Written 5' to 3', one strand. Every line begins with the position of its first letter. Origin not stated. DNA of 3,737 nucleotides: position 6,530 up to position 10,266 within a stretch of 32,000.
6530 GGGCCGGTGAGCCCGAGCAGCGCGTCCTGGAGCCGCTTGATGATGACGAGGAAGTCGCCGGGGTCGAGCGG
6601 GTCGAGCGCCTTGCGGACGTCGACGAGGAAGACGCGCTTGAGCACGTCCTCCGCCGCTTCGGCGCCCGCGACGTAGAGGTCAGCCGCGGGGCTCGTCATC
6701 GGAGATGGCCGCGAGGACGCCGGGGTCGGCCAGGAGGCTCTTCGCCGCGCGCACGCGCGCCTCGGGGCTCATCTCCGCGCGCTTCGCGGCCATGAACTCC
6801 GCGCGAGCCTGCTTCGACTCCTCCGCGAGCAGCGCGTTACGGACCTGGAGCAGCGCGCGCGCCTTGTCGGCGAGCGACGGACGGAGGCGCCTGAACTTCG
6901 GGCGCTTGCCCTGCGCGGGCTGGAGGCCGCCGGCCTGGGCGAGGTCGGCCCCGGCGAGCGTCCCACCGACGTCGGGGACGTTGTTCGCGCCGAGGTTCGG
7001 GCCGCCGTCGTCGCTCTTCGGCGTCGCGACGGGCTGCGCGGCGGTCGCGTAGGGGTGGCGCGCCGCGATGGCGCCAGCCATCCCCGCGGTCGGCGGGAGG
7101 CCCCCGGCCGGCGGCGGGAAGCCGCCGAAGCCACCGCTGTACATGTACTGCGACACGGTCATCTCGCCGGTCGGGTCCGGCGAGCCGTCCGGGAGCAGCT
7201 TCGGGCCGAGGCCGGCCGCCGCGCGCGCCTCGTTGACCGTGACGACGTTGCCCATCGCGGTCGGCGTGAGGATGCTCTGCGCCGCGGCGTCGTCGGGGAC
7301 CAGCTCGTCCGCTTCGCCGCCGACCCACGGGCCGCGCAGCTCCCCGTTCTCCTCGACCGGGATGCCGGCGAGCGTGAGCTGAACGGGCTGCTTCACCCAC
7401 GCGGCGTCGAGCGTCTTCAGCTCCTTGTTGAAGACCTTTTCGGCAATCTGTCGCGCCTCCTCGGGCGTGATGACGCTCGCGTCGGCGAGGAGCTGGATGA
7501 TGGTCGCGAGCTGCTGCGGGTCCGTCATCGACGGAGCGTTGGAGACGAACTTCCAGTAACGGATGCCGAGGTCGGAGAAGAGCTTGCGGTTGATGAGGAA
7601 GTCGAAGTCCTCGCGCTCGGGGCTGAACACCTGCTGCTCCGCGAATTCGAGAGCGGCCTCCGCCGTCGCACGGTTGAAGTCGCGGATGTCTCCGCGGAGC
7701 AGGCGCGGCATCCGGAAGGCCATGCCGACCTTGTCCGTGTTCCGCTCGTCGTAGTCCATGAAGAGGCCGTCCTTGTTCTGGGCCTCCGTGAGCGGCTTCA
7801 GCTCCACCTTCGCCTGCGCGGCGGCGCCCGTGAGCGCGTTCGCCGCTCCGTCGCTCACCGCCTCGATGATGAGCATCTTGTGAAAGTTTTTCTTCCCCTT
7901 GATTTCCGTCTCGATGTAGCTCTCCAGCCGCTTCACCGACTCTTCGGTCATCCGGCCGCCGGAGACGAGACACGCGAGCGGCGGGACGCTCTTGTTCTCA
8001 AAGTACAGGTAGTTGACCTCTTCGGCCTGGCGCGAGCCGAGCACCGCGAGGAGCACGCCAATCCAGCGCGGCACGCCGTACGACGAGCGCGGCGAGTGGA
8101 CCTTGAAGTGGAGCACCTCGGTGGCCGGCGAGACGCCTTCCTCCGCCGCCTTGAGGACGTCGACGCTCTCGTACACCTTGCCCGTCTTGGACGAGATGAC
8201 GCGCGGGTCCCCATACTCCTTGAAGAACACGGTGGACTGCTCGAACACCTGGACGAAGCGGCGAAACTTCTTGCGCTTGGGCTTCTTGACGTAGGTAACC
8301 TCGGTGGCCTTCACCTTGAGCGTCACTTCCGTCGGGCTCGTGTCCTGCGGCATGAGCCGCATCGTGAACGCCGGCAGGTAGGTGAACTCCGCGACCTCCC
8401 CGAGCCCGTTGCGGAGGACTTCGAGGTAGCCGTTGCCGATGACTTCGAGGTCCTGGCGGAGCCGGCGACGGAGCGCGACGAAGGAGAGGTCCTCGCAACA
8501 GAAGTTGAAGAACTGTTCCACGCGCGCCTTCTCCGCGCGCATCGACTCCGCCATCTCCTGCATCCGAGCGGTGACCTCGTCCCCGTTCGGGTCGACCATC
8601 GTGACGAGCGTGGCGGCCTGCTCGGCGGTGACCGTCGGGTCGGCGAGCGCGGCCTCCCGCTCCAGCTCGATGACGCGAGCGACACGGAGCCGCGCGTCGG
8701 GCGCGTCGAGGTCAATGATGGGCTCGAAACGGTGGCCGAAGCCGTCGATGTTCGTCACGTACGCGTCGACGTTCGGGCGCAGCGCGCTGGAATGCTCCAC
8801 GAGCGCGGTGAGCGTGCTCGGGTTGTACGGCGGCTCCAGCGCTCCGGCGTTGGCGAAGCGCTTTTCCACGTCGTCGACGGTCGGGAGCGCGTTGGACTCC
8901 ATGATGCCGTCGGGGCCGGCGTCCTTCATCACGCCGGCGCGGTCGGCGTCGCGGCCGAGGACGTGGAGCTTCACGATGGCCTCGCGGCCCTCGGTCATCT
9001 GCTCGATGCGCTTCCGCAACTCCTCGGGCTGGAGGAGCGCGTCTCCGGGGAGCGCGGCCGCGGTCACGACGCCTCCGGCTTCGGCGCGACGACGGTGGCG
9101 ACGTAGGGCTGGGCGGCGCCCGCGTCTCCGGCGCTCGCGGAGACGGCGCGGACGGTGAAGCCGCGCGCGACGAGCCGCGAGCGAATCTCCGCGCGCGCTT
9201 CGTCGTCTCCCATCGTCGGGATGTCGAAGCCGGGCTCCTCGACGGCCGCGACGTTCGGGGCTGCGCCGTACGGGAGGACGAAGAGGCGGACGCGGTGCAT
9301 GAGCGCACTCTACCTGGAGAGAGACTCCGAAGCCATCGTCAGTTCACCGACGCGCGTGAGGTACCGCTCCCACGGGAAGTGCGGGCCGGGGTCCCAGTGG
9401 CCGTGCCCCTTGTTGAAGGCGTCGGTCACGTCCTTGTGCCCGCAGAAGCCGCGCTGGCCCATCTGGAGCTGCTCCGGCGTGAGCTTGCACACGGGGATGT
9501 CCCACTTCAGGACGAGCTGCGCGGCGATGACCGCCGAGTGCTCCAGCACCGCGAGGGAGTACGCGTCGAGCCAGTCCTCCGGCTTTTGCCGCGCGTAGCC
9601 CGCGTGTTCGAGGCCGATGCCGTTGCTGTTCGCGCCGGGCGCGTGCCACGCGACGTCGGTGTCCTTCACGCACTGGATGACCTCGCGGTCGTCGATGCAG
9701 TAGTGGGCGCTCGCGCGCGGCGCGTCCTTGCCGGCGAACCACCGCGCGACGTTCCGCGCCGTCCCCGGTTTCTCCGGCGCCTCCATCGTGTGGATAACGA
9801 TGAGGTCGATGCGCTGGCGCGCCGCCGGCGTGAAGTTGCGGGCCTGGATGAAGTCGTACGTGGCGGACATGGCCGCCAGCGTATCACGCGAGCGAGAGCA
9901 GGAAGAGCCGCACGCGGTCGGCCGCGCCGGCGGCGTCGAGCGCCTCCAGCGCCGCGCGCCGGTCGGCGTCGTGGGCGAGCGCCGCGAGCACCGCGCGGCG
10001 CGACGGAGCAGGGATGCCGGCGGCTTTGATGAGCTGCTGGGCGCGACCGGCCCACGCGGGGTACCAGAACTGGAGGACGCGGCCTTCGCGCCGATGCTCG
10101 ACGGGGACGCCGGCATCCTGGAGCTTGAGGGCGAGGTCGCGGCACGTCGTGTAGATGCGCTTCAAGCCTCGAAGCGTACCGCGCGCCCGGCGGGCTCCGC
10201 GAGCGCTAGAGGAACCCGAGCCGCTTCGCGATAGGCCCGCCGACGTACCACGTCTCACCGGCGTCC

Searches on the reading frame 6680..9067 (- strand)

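Call 10: search_protein_families(library=pfam, proteins=[window:6680-9067:-], max_evalue=0.01)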
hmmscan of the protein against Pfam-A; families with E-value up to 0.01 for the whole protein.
window:6680-9067:- (795 aa): 1 family
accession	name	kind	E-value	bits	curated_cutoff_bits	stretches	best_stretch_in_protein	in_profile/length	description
PF04860.17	Phage_portal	-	1.8e-19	70.5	39.1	1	176-541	30-319/321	Phage portal protein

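Call 11: search_protein_families(library=phrogs, proteins=[window:6680-9067:-], max_evalue=0.01)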
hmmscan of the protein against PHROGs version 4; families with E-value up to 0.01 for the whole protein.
window:6680-9067:- (795 aa): 3 families
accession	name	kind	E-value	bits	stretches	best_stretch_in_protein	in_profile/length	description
phrog_12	-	head and packaging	1e-39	138.1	1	169-559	123-428/646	portal protein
phrog_2662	-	head and packaging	2.2e-12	47.4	1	167-540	89-401/717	portal protein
phrog_68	-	head and packaging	5.7e-10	39.4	1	317-463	159-293/344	portal protein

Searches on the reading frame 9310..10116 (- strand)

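Call 10: search_protein_families(library=pfam, proteins=[window:9310-10116:-], max_evalue=0.01)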
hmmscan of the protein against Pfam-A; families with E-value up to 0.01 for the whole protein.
window:9310-10116:- (268 aa): 1 family
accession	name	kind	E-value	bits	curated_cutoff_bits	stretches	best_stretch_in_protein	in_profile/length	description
PF01510.30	Amidase_2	-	7.6e-20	72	26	1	101-245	3-131/131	N-acetylmuramoyl-L-alanine amidase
